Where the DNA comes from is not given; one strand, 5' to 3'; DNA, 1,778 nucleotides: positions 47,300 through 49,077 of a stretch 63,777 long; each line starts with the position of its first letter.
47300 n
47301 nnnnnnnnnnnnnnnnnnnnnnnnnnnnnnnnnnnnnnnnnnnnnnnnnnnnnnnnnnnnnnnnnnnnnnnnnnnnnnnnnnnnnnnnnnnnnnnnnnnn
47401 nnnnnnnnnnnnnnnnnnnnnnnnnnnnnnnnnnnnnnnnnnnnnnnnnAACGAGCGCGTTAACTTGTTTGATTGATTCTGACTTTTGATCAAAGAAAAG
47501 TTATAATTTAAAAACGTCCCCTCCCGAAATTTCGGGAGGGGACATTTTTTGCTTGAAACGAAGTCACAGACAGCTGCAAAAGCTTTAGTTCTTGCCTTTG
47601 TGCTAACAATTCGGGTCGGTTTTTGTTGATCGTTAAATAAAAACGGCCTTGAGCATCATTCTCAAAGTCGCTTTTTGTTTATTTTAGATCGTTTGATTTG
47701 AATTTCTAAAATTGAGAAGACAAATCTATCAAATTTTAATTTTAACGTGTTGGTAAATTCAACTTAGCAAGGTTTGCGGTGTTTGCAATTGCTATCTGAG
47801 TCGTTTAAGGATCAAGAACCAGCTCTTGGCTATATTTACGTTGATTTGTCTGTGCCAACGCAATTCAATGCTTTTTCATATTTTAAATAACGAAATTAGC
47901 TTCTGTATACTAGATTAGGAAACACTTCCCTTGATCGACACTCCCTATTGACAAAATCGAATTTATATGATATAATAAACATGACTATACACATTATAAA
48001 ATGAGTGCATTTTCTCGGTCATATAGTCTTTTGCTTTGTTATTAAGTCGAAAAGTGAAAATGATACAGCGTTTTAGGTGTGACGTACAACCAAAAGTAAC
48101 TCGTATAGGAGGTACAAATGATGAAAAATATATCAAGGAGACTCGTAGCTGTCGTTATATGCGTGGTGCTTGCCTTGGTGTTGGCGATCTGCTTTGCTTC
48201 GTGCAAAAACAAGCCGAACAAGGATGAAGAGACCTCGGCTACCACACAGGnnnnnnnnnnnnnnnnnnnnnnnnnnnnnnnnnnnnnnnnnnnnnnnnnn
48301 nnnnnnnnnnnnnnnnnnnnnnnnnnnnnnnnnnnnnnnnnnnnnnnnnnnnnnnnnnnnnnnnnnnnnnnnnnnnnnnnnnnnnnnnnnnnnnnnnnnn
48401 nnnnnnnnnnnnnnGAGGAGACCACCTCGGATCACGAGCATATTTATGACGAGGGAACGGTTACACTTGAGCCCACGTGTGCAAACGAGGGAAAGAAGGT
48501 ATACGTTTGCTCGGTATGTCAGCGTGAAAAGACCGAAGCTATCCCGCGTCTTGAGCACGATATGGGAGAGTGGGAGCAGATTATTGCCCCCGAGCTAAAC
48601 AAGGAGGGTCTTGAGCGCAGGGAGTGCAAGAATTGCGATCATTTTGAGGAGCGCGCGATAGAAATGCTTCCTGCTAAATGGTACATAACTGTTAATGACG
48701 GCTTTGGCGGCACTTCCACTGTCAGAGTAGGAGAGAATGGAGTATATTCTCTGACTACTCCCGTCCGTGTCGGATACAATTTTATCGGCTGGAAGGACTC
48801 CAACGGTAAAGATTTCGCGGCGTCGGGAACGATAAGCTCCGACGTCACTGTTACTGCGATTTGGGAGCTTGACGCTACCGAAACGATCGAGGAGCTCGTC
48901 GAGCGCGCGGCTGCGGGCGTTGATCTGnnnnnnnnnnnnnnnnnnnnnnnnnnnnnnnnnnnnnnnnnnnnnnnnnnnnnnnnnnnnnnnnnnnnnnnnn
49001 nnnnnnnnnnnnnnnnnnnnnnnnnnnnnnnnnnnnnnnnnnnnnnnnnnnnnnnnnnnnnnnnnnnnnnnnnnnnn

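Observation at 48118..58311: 3,397-aa N-terminally lipid-anchored Pmp-type beta-helix giant built from nested duplications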

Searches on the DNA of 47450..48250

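Call 75: search_rna_families(source=window, start=47450, end=48250, threshold=evalue, max_evalue=1)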
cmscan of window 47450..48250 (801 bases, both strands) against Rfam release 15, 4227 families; matches with E-value up to 1: 8.
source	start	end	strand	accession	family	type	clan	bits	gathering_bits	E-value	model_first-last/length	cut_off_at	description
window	47480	47554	+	RF02371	PyrG_leader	Cis-reg; leader;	-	41.3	65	0.00049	1-78/78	no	PyrG leader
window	47483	47549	+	RF02580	tsr31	Gene; sRNA;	-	28.6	50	0.017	1-70/70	no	S. aureus tsr31 small RNA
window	47511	47691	-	RF02452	ncr1575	Gene; sRNA;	-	25.1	60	0.28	1-212/212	no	Bacillus sRNA ncr1575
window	47480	47671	-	RF01407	STnc560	Gene; sRNA;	-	24.8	55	0.0053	1-214/214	no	STnc560 Hfq binding RNA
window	47505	47543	-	RF02371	PyrG_leader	Cis-reg; leader;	-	24.6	65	0.79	40-77/78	no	PyrG leader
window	47518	47563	+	RF02401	ClpQY_promoter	Cis-reg;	-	20.6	42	0.052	1-44/57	no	ClpQY promoter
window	47509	47550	-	RF03626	mir-9791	Gene; miRNA;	-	18.8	70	0.61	1-79/79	no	mir-9791 microRNA precursor family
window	47514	47544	+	RF03401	mir-1323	Gene; miRNA;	-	17.9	98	0.8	1-73/73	no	mir-1323 microRNA precursor family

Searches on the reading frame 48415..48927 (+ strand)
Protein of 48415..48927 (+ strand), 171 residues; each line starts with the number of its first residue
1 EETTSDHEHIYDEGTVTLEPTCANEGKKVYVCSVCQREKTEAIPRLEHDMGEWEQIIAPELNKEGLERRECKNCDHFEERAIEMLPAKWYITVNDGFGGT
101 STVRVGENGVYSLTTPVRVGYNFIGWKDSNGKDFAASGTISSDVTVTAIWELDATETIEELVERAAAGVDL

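Call 14: search_protein_families(library=pfam, proteins=[window:48415-48927:+], max_evalue=1)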
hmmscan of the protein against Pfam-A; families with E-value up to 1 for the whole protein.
seq(171 aa): 3 families
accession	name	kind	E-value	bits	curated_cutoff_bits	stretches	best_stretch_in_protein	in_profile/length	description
PF09479.16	Flg_new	-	3.1e-05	24.5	27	1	98-148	9-64/65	Listeria-Bacteroides repeat domain (List_Bact_rpt)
PF18998.6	Flg_new_2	-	0.0024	18.3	23.6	1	91-152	3-71/73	Divergent InlB B-repeat domain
PF14818.11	SOGA1-2-like_CC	-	0.06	13.7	26.6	1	35-55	14-34/54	SOGA 1/2-like, coiled-coil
